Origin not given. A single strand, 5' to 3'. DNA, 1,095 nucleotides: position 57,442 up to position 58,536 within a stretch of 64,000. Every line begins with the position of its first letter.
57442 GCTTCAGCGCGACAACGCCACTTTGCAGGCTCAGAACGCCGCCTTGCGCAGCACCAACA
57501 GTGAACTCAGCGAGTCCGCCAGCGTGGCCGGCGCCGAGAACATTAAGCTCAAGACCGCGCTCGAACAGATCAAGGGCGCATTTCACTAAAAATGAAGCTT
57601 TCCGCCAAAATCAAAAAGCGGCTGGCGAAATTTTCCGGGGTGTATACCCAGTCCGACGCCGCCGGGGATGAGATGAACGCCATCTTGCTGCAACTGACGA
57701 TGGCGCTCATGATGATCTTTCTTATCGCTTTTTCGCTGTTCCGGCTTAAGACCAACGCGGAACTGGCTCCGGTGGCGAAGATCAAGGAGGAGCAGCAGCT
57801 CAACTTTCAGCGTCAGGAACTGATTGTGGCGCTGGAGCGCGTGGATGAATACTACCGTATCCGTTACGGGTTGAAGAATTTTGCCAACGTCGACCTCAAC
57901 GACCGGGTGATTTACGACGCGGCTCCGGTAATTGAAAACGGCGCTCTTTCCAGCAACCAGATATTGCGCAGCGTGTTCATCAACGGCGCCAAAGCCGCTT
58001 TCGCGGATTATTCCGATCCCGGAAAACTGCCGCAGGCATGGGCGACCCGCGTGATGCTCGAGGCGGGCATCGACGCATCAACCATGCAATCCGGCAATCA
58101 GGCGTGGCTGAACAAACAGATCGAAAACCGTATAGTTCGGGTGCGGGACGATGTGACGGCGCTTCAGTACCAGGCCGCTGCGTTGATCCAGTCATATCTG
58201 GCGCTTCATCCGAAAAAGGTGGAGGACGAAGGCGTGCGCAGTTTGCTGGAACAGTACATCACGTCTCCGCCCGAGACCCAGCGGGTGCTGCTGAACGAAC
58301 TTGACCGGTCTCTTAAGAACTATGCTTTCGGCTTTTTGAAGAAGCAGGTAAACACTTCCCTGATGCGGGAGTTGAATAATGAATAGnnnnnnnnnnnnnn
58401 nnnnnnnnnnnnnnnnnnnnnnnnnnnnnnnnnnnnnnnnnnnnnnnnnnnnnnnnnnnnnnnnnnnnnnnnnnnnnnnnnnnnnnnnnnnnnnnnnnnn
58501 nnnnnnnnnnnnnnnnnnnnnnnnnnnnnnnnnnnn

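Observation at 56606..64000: Tightly coupled operon led by a MotA/ExbB-like and ExbD/MotB-like pair with non-canonical partners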

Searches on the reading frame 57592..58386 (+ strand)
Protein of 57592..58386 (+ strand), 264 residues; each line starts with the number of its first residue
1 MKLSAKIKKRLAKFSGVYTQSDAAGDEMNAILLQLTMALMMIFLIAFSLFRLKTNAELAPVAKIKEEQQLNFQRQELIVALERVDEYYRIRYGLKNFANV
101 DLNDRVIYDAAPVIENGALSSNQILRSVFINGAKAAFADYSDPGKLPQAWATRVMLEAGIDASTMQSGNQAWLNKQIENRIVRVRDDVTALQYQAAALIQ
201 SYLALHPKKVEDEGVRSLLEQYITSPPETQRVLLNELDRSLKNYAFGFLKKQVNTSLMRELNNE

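Call 3: search_protein_families(library=pfam, proteins=[window:57592-58386:+], max_evalue=1)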
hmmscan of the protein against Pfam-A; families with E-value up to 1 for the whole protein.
window:57592-58386:+ (264 aa): 1 family
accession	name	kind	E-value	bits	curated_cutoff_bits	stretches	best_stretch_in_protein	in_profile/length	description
PF25318.1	WH_GDS1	-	0.051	14.1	27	1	166-223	20-76/95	GDS1 winged helix domain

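Call 4: search_protein_families(library=padloc, proteins=[window:57592-58386:+], max_evalue=1)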
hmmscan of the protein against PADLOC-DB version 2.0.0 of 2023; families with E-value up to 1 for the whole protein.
window:57592-58386:+ (264 aa): 0 families

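Call 9: search_protein_families(library=ncbifam, proteins=[window:57592-58386:+], max_evalue=1)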
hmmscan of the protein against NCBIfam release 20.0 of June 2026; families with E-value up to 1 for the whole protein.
window:57592-58386:+ (264 aa): 0 families

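Call 11: find_homologous_proteins(query=window:57592-58386:+)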
Query window:57592-58386:+ (264 aa): 13 proteins with E <= 0.001 among 733 candidates.
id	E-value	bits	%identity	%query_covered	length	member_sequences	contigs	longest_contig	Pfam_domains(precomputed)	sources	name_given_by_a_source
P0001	2.1e-151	520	91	100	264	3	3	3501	-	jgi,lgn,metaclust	metaclust:\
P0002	2.0e-124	432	77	100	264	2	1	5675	-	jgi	-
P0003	1.4e-115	403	70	100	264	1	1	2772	-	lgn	-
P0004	5.8e-104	365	66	99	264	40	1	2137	-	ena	-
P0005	9.8e-104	365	66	95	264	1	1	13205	-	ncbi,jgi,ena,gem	-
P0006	1.5e-103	364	65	100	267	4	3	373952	-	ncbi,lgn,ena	-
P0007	1.4e-102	361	64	99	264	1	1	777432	-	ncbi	-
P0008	3.0e-102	360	64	99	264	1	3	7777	-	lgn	-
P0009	1.4e-101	358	64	100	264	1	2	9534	-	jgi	-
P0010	1.2e-93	332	61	100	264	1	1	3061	-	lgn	-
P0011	1.5e-91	325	59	100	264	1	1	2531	-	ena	-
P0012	4.1e-89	317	59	100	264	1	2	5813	-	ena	-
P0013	6.7e-81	290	59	85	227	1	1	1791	-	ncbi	-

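Call 13: find_encoding_contigs(protein=P0007, flank=10000, max_places=3)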
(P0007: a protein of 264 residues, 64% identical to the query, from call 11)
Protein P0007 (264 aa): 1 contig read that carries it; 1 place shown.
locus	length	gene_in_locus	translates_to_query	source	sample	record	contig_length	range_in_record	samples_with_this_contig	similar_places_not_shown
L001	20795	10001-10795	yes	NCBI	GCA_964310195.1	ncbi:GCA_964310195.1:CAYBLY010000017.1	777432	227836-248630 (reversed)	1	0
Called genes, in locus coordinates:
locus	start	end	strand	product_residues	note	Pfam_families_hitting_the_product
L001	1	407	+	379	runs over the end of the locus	PF00535:Glycos_transf_2, PF13641:Glyco_tranf_2_3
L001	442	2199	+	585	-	PF22645:GKRP_SIS_N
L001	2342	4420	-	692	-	PF17936:Big_6 (weak), PF03629:SASA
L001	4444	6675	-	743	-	PF02838:Glyco_hydro_20b (faint), PF07555:NAGidase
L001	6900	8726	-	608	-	PF17297:PEPCK_N, PF00821:PEPCK_GTP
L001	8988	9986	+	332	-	-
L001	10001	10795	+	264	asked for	-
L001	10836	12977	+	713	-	-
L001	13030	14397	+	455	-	PF00206:Lyase_1, PF14698:ASL_C2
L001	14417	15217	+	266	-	PF00149:Metallophos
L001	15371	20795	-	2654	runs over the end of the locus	-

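Call 14: find_encoding_contigs(protein=P0006, flank=10000, max_places=3)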
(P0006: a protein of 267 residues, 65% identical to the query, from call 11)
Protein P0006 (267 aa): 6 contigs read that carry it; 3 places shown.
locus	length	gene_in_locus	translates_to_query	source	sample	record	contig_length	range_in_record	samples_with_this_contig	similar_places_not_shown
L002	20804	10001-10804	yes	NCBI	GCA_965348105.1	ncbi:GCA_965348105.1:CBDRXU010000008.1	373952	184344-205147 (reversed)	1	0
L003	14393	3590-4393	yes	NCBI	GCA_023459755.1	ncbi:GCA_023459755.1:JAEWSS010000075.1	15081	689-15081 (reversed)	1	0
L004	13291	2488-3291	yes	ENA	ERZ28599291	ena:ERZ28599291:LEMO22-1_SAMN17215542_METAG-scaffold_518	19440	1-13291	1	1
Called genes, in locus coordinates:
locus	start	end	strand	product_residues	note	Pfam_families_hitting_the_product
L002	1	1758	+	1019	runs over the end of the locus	-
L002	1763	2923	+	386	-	-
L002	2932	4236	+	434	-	PF13506:Glyco_transf_21, PF00535:Glycos_transf_2, PF13641:Glyco_tranf_2_3, PF01644:Chitin_synth_1 (faint), PF03142:Chitin_synth_2 (weak), PF13632:Glyco_trans_2_3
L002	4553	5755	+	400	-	PF02646:RmuC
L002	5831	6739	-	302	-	PF08902:DUF1848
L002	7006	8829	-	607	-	PF17297:PEPCK_N, PF00821:PEPCK_GTP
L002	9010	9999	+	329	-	-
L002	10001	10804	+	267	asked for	-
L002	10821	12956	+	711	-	-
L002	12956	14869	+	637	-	-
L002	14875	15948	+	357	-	PF13387:Lnb_N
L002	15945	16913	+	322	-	-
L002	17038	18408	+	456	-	PF00206:Lyase_1, PF14698:ASL_C2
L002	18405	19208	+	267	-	PF00149:Metallophos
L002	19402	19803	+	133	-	-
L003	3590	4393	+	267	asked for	-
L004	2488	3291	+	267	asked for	-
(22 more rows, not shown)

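Call 43: find_homologous_proteins(query=A3, max_evalue=0.01)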
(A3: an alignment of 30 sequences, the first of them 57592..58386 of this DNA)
Query A3 (30 sequences) (264 aa, profile of the alignment): 42 proteins with E <= 0.01 among 8000 candidates.
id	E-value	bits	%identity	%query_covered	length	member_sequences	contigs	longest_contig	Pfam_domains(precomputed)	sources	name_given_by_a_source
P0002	7.2e-96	338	77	100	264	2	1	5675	-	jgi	-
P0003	1.3e-95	338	70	100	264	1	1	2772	-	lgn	-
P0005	1.5e-94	334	66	95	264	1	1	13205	-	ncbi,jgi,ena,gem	-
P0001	2.9e-94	333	91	100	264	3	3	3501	-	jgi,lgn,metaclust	metaclust:\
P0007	3.8e-94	333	64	99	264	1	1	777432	-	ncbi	-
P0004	6.1e-93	329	66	99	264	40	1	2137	-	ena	-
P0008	8.8e-93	328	64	99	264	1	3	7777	-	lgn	-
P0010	2.4e-92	327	61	100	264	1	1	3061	-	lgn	-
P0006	5.3e-90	319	65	100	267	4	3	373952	-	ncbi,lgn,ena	-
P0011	2.9e-89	317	59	100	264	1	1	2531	-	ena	-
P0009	2.3e-88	314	64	100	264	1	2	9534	-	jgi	-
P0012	8.2e-88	312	59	100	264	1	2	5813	-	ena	-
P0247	1.9e-86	308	31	95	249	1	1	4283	-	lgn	-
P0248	7.4e-86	306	31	98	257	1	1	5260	-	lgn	-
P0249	1.7e-78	282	33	77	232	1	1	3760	-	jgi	-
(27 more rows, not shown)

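Call 59: predict_structure(alignment_id=A4)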
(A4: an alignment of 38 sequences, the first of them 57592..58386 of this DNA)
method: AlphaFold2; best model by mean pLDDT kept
length: 264 residues; sequences in the alignment: 38
mean_pLDDT: 82.9   pTM: 0.66
mean pLDDT of the five models: 82.9, 81.8, 81.3, 80.4, 80.5
residues with pLDDT >= 90: 91; 70-90: 142; 50-70: 18; < 50: 13
segments of 3 or more residues with pLDDT < 50: 1-4, 13-19
pLDDT, mean of each block of 10 residues (from residue 1): 47 47 71 90 88 71 76 89 94 89 84 88 91 93 90 90 84 93 93 91 85 81 81 83 88 86 61
secondary structure, 60 per line:
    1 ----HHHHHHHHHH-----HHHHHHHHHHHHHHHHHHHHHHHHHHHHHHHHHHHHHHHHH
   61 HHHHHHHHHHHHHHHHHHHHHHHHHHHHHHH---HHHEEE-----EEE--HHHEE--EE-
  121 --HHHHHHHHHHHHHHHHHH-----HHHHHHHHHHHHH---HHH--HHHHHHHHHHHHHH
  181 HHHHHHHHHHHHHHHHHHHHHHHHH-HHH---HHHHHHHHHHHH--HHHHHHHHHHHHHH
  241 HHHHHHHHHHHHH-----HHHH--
elements in order: H5-14 H20-91 E98-100 E106-108 H123-140 H146-158 H167-205 H213-224 H227-253 H259-262

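Call 75: search_solved_structures(query=A4, max_evalue=10, show_alignments=2)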
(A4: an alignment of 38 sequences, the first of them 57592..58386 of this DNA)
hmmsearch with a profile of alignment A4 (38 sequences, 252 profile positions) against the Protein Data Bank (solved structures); distinct sequences matched with E-value up to 10: 1.
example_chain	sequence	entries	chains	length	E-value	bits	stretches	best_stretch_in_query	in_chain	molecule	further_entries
1f05_A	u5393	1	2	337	0.27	13.8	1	134-190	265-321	TRANSALDOLASE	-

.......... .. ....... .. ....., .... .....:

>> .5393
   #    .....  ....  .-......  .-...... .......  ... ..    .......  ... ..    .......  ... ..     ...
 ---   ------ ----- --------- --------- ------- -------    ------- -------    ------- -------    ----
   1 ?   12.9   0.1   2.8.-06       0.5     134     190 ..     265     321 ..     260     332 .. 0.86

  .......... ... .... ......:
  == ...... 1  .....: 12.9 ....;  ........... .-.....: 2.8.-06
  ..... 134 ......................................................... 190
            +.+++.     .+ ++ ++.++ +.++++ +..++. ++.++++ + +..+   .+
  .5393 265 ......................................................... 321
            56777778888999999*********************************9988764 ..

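Call 89: search_protein_families(library=pfam, alignment_id=A6, max_evalue=0.00001)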
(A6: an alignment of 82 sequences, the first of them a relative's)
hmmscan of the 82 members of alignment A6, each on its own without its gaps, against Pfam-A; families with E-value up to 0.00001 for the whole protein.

A. member 1, L001:4444-6675:- (743 aa): 2 families
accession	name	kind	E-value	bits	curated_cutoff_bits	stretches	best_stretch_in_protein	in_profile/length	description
PF07555.19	NAGidase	-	1.1e-16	61.5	25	1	258-487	83-292/295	beta-N-acetylglucosaminidase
PF02838.20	Glyco_hydro_20b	-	1.5e-06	29.4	26.1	1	33-166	5-124/124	Glycosyl hydrolase family 20, domain 2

B. families by the number of members that match (of 82 scanned): 127 families (the first 25 are shown)
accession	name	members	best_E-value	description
PF00149.33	Metallophos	3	3.5e-15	Calcineurin-like phosphoesterase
PF01264.26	Chorismate_synt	2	1.9e-138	Chorismate synthase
PF12831.13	FAD_oxidored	2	1.7e-70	FAD dependent oxidoreductase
PF00209.24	SNF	2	1.6e-61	Sodium:neurotransmitter symporter family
PF01018.28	GTP1_OBG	2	3.6e-57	GTP1/OBG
PF04055.27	Radical_SAM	2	2.6e-24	Radical SAM superfamily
PF01926.29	MMR_HSR1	2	4.8e-24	50S ribosome-binding GTPase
PF00722.28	Glyco_hydro_16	2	5.1e-24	Glycosyl hydrolases family 16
PF00132.30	Hexapep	2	6.2e-23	Bacterial transferase hexapeptide (six repeats)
PF07555.19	NAGidase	2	1.1e-16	beta-N-acetylglucosaminidase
PF17820.7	PDZ_6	2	1.4e-15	PDZ domain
PF00535.33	Glycos_transf_2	2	1.7e-15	Glycosyl transferase family 2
PF03935.22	SKN1_KRE6_Sbg1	2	3.1e-13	Beta-glucan synthesis-associated protein SKN1/KRE6/Sbg1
PF02838.20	Glyco_hydro_20b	2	4.4e-10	Glycosyl hydrolase family 20, domain 2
PF02421.24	FeoB_N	2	8.2e-10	Ferrous iron transport protein B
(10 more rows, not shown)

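Call 122: list_cluster_members(proteins=[window:57592-58386:+, window:58379-60562:+, P0097, P0046])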
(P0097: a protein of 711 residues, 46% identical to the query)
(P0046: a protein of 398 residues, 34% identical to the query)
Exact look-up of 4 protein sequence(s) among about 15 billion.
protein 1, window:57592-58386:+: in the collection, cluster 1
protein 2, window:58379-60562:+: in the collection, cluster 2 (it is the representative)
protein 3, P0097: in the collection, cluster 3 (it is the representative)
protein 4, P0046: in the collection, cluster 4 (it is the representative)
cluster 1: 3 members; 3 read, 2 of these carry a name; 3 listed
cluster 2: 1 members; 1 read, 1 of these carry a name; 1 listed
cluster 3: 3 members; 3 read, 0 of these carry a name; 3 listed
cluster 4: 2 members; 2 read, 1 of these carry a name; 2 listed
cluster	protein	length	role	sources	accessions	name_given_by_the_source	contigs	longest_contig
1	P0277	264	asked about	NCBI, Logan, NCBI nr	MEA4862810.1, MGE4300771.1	MAG: hypothetical protein AB7F40_04115 [Victivallaceae bacterium] | hypothetical protein [Victivallaceae bacterium]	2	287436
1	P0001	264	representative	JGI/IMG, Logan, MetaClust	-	\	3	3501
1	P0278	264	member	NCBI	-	-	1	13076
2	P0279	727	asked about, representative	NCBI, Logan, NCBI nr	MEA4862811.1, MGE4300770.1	MAG: hypothetical protein AB7F40_04110 [Victivallaceae bacterium] | hypothetical protein [Victivallaceae bacterium]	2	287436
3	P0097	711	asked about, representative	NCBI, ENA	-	-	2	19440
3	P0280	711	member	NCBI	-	-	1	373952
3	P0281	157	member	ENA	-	-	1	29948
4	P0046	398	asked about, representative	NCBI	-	-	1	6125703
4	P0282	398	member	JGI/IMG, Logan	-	methyl-accepting chemotaxis protein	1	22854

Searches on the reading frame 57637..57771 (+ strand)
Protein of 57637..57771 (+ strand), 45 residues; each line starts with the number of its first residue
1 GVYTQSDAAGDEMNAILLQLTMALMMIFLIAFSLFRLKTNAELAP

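Call 115: search_solved_structures(query=A7, max_evalue=10, show_alignments=5)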
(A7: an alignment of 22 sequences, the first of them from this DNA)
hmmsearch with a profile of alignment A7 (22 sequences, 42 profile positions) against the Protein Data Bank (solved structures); distinct sequences matched with E-value up to 10: 1.
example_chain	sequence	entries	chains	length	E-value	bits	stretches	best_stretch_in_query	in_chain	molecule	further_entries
8de3_A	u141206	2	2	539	0.35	13.4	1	8-33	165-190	Transporter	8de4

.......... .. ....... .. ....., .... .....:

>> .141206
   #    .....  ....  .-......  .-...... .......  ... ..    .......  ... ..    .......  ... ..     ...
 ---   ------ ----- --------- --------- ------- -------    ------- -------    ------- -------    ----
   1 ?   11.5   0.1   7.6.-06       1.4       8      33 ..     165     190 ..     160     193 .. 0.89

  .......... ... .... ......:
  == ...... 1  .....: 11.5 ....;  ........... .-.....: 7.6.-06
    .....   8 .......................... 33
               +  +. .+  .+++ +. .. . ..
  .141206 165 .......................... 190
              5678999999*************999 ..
